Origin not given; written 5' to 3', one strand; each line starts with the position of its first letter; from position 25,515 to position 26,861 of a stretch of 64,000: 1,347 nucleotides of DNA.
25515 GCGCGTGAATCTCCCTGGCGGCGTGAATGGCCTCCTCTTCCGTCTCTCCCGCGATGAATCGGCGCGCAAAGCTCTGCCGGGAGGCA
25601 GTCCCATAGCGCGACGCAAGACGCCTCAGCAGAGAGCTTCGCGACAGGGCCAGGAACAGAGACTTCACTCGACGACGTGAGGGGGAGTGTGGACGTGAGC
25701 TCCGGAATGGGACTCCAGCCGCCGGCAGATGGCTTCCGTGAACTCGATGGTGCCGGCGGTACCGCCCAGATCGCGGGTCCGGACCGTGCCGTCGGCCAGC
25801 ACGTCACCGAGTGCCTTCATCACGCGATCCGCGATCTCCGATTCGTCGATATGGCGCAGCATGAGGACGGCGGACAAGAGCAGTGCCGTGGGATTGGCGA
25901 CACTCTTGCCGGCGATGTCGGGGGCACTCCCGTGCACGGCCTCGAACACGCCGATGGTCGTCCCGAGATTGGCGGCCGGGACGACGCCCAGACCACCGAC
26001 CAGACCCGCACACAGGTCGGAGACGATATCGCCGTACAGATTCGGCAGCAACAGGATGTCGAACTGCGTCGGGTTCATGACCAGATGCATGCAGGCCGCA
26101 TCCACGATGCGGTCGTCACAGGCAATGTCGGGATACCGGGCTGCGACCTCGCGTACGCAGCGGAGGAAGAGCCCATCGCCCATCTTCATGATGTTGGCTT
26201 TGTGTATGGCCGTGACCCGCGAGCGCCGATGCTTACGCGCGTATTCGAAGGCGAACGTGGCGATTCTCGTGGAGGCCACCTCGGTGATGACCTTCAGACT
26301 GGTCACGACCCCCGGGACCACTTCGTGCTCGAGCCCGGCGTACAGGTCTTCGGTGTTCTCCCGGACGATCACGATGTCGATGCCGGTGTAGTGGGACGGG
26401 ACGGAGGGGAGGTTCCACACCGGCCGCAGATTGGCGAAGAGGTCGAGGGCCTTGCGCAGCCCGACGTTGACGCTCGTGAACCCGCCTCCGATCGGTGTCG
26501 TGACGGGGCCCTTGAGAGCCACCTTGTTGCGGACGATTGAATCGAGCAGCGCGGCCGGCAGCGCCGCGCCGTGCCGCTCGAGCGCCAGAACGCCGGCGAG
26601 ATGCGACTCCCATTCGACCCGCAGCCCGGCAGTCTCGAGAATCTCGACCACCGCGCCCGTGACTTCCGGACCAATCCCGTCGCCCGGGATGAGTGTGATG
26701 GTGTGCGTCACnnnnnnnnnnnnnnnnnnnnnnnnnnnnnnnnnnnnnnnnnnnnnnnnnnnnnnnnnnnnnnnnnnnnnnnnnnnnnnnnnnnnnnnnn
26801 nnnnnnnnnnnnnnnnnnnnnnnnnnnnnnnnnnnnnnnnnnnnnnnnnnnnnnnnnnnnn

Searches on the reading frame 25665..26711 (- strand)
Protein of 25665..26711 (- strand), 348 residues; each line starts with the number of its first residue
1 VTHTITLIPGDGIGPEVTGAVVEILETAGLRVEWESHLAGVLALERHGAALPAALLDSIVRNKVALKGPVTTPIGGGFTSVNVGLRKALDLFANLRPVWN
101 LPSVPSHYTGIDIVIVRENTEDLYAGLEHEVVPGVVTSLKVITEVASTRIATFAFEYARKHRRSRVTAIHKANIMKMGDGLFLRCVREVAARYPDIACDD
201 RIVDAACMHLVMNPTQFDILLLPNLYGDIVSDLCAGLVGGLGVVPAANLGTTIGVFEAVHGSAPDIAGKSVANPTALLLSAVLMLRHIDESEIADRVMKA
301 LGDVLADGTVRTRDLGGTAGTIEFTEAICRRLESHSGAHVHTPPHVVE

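Call 16: search_protein_families(library=pfam, proteins=[window:25665-26711:-])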
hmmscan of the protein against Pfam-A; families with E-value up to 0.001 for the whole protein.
window:25665-26711:- (348 aa): 1 family
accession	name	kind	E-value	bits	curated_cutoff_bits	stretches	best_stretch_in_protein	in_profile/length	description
PF00180.25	Iso_dh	-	5.7e-103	345.3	27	1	4-328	1-348/348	Isocitrate/isopropylmalate dehydrogenase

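Call 27: find_homologous_proteins(query=window:25665-26711:-, max_evalue=1e-60)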
Query window:25665-26711:- (348 aa): 8000 proteins with E <= 1e-60 among 8000 candidates; the best 120 are listed.
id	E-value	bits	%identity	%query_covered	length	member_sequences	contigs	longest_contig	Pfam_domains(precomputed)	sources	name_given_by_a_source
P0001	6.6e-204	695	94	96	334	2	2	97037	PF00180.26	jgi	jgi:isocitrate dehydrogenase (NAD+)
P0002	1.4e-188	644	86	95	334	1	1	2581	PF00180.26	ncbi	-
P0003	2.0e-188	644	86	96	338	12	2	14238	PF00180.26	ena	-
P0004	2.2e-187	640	87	96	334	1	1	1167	PF00180.26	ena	-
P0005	6.5e-187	639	85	95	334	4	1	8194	PF00180.26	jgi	-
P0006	9.9e-187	638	86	96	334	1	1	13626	PF00180.26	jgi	jgi:isocitrate dehydrogenase (NAD+)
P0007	1.0e-186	638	87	95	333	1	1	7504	PF00180.26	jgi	-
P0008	1.2e-186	638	85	95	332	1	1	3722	PF00180.26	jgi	jgi:isocitrate dehydrogenase (NAD+)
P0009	1.5e-186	638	87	95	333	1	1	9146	PF00180.26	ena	-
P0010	1.7e-186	637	86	96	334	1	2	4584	PF00180.26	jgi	jgi:isocitrate dehydrogenase (NAD+)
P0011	2.3e-186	637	85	96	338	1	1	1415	PF00180.26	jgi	-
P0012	2.5e-186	637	85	95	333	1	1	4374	PF00180.26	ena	-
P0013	5.4e-186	636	84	97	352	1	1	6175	PF00180.26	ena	-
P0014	5.5e-186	636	85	95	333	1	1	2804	PF00180.26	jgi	-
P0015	6.1e-186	636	87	95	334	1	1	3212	PF00180.26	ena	-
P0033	2.5e-184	630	84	96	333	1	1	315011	PF00180.26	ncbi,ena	-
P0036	2.8e-184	630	86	95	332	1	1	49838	PF00180.26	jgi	jgi:isocitrate dehydrogenase (NAD+)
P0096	8.9e-182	622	84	96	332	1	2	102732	PF00180.26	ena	-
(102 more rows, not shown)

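Call 28: find_encoding_contigs(protein=P0001, flank=10000, max_places=4)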
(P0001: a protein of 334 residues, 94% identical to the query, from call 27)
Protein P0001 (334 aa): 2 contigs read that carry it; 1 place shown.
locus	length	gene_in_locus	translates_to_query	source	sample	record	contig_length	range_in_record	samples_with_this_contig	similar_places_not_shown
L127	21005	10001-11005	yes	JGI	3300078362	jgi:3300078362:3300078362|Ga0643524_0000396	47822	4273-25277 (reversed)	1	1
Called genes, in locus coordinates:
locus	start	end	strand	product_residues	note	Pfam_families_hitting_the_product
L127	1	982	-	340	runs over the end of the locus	PF01113:DapB_N (weak), PF19328:DAP_DH_C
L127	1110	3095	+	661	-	PF01433:Peptidase_M1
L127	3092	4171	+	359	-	-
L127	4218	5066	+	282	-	-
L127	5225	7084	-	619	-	PF00004:AAA, PF07728:AAA_5 (faint), PF20720:nSTAND3 (faint), PF17862:AAA_lid_3, PF01434:Peptidase_M41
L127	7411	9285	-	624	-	PF00456:Transketolase_N, PF00676:E1_dh, PF02779:Transket_pyr, PF02780:Transketolase_C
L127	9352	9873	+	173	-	PF13664:DUF4149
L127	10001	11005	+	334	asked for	PF00180:Iso_dh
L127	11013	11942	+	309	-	PF01619:Pro_dh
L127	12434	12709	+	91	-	-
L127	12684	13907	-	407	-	PF04389:Peptidase_M28 (weak), PF05343:Peptidase_M42 (faint), PF01546:Peptidase_M20, PF07687:M20_dimer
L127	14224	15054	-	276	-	PF00797:Acetyltransf_2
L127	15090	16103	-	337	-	-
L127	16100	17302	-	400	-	PF01546:Peptidase_M20, PF07687:M20_dimer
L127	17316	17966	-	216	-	PF01613:Flavin_Reduct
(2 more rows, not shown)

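Call 53: find_encoding_contigs(protein=P0033, flank=10000, max_places=3)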
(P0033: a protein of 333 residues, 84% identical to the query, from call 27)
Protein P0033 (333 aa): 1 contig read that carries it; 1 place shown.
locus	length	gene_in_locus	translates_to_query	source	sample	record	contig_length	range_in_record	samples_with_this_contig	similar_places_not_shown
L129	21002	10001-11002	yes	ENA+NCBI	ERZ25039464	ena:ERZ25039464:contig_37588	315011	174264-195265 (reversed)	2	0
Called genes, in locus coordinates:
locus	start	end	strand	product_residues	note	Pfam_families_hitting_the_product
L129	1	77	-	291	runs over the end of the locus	PF07690:MFS_1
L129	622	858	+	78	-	-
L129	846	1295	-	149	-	PF25954:Beta-barrel_RND_2, PF25963:Beta-barrel_AAEA, PF25990:Beta-barrel_YknX (weak)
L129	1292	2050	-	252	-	-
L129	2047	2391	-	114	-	PF02321:OEP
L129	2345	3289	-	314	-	PF02321:OEP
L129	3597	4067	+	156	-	PF01047:MarR, PF12802:MarR_2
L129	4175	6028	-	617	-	PF06480:FtsH_ext, PF00004:AAA, PF07728:AAA_5 (weak), PF17862:AAA_lid_3, PF01434:Peptidase_M41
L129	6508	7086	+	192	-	PF12867:DinB_2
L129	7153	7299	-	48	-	-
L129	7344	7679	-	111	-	PF02780:Transketolase_C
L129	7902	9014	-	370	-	PF00456:Transketolase_N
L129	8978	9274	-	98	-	-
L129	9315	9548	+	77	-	-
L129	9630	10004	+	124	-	PF01590:GAF, PF13185:GAF_2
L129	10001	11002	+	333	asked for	PF00180:Iso_dh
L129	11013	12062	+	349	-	PF01619:Pro_dh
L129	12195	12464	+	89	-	-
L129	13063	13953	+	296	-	PF12627:PolyA_pol_RNAbd, PF01966:HD (weak)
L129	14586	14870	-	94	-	PF00291:PALP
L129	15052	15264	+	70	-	-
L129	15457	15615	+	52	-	-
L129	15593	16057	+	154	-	PF00574:CLP_protease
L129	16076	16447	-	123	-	-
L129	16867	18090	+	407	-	PF00501:AMP-binding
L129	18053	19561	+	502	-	PF00501:AMP-binding, PF13193:AMP-binding_C (faint), PF00550:PP-binding (weak), PF01553:Acyltransferase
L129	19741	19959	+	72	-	PF01176:eIF-1a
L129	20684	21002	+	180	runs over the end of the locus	PF00271:Helicase_C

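Call 54: find_encoding_contigs(protein=P0096, flank=10000, max_places=3)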
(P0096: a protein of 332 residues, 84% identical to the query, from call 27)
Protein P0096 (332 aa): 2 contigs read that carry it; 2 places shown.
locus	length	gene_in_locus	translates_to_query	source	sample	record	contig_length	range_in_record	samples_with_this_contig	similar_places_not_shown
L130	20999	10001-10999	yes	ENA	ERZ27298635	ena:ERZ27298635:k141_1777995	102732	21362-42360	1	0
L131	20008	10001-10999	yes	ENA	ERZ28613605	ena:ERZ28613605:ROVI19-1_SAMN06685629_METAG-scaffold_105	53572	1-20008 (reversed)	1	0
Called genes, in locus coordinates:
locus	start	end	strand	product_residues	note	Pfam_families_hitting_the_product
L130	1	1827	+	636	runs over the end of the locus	PF13487:HD_5, PF01966:HD, PF01590:GAF, PF13185:GAF_2, PF13492:GAF_3 (weak)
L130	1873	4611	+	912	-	PF00158:Sigma54_activat, PF07724:AAA_2 (weak), PF07728:AAA_5, PF14532:Sigma54_activ_2, PF25601:AAA_lid_14, PF02954:HTH_8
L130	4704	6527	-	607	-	PF06480:FtsH_ext (faint), PF00004:AAA, PF07728:AAA_5 (faint), PF17862:AAA_lid_3, PF01434:Peptidase_M41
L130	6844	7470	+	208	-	PF12867:DinB_2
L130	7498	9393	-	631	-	PF00456:Transketolase_N, PF00676:E1_dh, PF02779:Transket_pyr, PF02780:Transketolase_C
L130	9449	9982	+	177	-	PF13664:DUF4149 (weak)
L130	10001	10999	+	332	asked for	PF00180:Iso_dh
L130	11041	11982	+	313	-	PF01619:Pro_dh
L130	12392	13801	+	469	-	PF01743:PolyA_pol, PF12627:PolyA_pol_RNAbd (weak), PF01966:HD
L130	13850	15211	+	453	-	PF00675:Peptidase_M16, PF05193:Peptidase_M16_C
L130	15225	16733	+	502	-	PF00675:Peptidase_M16, PF05193:Peptidase_M16_C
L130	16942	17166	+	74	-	-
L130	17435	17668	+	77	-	-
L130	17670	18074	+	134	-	PF01850:PIN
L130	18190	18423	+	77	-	-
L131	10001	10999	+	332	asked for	PF00180:Iso_dh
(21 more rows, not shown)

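Call 55: find_encoding_contigs(protein=P0003, flank=10000, max_places=5)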
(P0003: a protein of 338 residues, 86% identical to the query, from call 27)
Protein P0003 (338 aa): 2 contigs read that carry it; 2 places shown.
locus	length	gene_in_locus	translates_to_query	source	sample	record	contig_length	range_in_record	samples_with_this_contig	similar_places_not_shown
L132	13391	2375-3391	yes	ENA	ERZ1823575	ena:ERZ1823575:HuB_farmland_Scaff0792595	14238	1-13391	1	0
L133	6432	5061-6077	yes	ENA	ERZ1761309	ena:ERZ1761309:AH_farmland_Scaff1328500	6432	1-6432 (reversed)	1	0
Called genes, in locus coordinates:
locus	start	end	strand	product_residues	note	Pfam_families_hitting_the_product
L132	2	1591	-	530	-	?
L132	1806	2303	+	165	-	PF13664:DUF4149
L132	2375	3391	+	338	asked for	PF00180:Iso_dh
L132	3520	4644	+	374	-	PF01553:Acyltransferase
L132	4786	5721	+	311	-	PF01619:Pro_dh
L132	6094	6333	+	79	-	-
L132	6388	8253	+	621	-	PF02705:K_trans, PF22776:K_trans_C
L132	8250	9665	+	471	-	PF01743:PolyA_pol, PF12627:PolyA_pol_RNAbd (weak), PF01966:HD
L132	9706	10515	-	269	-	PF00291:PALP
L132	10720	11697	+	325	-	PF16868:NMT1_3, PF12974:Phosphonate-bd (weak), PF09084:NMT1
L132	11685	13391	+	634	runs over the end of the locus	PF06808:DctM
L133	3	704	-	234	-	?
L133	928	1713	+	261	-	PF01904:DUF72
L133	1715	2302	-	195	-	PF12867:DinB_2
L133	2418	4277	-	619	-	PF00456:Transketolase_N, PF00676:E1_dh, PF02779:Transket_pyr, PF02780:Transketolase_C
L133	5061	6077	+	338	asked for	PF00180:Iso_dh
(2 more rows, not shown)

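Call 94: find_encoding_contigs(protein=P0036, flank=10000, max_places=2)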
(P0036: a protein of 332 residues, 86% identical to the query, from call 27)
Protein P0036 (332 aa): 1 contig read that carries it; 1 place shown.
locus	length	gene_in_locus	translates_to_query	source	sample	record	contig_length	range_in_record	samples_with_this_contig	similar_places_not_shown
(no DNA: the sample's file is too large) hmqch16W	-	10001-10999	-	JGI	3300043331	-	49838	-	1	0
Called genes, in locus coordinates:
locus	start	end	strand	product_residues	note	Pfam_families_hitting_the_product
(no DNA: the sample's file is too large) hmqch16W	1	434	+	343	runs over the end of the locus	-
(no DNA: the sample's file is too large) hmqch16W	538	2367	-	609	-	PF00004:AAA, PF07728:AAA_5 (weak), PF17862:AAA_lid_3, PF01434:Peptidase_M41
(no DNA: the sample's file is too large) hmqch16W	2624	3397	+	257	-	PF01904:DUF72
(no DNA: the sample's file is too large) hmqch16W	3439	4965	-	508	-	PF00135:COesterase, PF20434:BD-FAE, PF07859:Abhydrolase_3 (faint), PF00135:COesterase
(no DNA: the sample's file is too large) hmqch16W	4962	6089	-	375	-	-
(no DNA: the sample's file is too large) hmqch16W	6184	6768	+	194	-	PF12867:DinB_2, PF11716:MDMPI_N (weak)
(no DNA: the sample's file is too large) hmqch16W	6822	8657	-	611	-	PF00456:Transketolase_N, PF00676:E1_dh (weak), PF02779:Transket_pyr, PF02780:Transketolase_C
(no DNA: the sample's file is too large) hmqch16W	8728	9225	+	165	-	PF13664:DUF4149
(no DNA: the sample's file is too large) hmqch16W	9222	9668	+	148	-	PF13185:GAF_2, PF01590:GAF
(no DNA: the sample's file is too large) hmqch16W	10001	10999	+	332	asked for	PF00180:Iso_dh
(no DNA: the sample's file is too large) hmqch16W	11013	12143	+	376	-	PF01553:Acyltransferase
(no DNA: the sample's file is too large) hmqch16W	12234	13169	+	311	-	PF01619:Pro_dh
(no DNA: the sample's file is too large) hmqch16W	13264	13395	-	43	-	-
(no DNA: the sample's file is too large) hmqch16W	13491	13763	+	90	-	-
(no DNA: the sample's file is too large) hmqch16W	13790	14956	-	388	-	PF05343:Peptidase_M42 (faint), PF04389:Peptidase_M28, PF01546:Peptidase_M20, PF07687:M20_dimer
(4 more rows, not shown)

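Call 95: find_encoding_contigs(protein=P0009, flank=10000, max_places=2)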
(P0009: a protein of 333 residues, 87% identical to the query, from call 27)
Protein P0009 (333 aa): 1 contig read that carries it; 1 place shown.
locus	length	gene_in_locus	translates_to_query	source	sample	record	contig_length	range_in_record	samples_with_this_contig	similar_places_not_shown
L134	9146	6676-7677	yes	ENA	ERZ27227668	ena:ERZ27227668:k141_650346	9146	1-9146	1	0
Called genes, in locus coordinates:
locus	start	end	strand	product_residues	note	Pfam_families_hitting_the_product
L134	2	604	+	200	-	?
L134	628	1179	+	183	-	PF12867:DinB_2, PF11716:MDMPI_N (weak)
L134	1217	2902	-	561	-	PF00795:CN_hydrolase, PF02540:NAD_synthase, PF00733:Asn_synthase (weak)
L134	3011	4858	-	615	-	PF00456:Transketolase_N, PF00676:E1_dh, PF02779:Transket_pyr, PF02780:Transketolase_C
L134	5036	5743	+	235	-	PF08447:PAS_3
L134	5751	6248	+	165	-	PF13664:DUF4149 (weak)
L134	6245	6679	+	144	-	PF13185:GAF_2, PF01590:GAF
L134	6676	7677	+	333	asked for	PF00180:Iso_dh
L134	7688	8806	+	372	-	PF01553:Acyltransferase, PF19277:GPAT_C (weak)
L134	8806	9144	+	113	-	?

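Call 96: find_encoding_contigs(protein=P0006, flank=10000, max_places=2)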
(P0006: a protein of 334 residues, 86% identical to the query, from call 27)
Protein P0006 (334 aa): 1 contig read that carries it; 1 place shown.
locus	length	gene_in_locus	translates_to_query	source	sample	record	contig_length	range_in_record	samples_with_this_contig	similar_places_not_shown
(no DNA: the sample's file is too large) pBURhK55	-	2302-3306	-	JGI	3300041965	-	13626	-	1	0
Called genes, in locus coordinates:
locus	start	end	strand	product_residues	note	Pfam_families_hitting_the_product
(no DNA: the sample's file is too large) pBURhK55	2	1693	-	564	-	?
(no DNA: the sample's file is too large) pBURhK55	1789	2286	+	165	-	PF13664:DUF4149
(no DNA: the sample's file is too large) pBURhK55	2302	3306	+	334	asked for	PF00180:Iso_dh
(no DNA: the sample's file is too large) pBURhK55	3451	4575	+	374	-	PF01553:Acyltransferase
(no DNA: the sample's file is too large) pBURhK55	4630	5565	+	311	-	PF01619:Pro_dh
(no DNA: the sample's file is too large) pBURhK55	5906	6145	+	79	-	-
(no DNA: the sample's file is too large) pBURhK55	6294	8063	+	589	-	PF02705:K_trans, PF22776:K_trans_C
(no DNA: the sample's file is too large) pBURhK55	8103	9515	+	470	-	PF01743:PolyA_pol, PF12627:PolyA_pol_RNAbd, PF01966:HD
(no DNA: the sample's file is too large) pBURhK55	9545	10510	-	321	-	PF00291:PALP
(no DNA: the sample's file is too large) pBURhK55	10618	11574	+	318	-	PF16868:NMT1_3, PF12974:Phosphonate-bd, PF09084:NMT1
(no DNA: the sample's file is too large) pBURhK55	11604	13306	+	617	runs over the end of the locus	PF06808:DctM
